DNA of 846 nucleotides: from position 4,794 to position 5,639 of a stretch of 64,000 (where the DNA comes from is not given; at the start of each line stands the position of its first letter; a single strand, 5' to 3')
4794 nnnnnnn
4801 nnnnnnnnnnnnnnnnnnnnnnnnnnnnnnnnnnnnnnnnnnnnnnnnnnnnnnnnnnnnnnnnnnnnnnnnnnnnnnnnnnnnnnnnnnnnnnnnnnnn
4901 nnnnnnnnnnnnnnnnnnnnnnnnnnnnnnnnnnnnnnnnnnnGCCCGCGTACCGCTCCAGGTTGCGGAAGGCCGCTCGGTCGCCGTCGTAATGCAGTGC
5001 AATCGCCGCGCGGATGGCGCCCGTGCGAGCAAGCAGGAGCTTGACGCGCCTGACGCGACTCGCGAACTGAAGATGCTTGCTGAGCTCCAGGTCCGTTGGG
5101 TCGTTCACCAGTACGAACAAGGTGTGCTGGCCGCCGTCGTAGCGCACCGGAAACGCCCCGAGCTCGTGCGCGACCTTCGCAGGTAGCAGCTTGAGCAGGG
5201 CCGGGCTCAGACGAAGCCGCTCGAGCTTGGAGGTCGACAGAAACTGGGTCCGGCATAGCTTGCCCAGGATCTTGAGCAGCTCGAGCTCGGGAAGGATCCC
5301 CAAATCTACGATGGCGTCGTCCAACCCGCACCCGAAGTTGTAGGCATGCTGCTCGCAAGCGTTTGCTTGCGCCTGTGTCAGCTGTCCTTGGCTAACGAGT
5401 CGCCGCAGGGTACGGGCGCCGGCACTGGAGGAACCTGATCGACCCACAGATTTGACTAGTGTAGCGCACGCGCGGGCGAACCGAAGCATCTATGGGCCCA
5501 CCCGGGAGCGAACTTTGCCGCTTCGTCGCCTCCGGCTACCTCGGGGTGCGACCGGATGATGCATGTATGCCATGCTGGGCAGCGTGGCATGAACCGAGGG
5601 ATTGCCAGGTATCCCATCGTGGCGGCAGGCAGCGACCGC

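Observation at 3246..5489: One polypeptide combining a MshEN-like c-di-GMP receptor module, an HD-GYP c-di-GMP phosphodiesterase, a receiver and DUF4388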

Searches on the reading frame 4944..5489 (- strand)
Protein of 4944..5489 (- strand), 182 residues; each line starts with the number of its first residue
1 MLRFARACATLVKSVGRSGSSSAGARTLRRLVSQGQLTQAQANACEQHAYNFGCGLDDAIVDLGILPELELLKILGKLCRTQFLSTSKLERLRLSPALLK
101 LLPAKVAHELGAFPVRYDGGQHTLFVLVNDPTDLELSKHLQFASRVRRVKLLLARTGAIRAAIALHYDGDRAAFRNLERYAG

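Call 8: search_solved_structures(query=window:4944-5489:-, max_evalue=10, show_alignments=5)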
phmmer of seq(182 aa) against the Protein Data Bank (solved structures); distinct sequences matched with E-value up to 10: 9.
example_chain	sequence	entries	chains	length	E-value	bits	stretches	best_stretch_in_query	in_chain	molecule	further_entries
6f8l_G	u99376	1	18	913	1.2e-06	31.6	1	30-133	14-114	Type IV pilus assembly protein PilF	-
6olj_C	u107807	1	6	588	1.1e-05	28.4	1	22-170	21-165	Type IV pilus biogenesis ATPase PilB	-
5tsg_B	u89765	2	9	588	1.1e-05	28.4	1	22-170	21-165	Type IV pilus biogenesis ATPase PilB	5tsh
9g1w_A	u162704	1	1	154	8.2e-05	25.7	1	30-134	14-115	Type IV pilus assembly ATPase PilB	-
5htl_A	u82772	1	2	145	0.00018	24.5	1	31-136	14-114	MSHA biogenesis protein MshE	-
5zfr_A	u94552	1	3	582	0.00061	22.8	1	37-170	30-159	Type IV pilus biogenesis ATPase PilB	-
3jc8_Ba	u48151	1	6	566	0.0047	19.9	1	32-168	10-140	Type IV-A pilus assembly ATPase PilB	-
5lvu_A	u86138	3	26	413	0.0077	19.2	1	28-92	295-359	XiaF protein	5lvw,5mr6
6ejf_G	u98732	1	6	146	1.3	12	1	93-163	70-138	Type IV pilus assembly protein PilF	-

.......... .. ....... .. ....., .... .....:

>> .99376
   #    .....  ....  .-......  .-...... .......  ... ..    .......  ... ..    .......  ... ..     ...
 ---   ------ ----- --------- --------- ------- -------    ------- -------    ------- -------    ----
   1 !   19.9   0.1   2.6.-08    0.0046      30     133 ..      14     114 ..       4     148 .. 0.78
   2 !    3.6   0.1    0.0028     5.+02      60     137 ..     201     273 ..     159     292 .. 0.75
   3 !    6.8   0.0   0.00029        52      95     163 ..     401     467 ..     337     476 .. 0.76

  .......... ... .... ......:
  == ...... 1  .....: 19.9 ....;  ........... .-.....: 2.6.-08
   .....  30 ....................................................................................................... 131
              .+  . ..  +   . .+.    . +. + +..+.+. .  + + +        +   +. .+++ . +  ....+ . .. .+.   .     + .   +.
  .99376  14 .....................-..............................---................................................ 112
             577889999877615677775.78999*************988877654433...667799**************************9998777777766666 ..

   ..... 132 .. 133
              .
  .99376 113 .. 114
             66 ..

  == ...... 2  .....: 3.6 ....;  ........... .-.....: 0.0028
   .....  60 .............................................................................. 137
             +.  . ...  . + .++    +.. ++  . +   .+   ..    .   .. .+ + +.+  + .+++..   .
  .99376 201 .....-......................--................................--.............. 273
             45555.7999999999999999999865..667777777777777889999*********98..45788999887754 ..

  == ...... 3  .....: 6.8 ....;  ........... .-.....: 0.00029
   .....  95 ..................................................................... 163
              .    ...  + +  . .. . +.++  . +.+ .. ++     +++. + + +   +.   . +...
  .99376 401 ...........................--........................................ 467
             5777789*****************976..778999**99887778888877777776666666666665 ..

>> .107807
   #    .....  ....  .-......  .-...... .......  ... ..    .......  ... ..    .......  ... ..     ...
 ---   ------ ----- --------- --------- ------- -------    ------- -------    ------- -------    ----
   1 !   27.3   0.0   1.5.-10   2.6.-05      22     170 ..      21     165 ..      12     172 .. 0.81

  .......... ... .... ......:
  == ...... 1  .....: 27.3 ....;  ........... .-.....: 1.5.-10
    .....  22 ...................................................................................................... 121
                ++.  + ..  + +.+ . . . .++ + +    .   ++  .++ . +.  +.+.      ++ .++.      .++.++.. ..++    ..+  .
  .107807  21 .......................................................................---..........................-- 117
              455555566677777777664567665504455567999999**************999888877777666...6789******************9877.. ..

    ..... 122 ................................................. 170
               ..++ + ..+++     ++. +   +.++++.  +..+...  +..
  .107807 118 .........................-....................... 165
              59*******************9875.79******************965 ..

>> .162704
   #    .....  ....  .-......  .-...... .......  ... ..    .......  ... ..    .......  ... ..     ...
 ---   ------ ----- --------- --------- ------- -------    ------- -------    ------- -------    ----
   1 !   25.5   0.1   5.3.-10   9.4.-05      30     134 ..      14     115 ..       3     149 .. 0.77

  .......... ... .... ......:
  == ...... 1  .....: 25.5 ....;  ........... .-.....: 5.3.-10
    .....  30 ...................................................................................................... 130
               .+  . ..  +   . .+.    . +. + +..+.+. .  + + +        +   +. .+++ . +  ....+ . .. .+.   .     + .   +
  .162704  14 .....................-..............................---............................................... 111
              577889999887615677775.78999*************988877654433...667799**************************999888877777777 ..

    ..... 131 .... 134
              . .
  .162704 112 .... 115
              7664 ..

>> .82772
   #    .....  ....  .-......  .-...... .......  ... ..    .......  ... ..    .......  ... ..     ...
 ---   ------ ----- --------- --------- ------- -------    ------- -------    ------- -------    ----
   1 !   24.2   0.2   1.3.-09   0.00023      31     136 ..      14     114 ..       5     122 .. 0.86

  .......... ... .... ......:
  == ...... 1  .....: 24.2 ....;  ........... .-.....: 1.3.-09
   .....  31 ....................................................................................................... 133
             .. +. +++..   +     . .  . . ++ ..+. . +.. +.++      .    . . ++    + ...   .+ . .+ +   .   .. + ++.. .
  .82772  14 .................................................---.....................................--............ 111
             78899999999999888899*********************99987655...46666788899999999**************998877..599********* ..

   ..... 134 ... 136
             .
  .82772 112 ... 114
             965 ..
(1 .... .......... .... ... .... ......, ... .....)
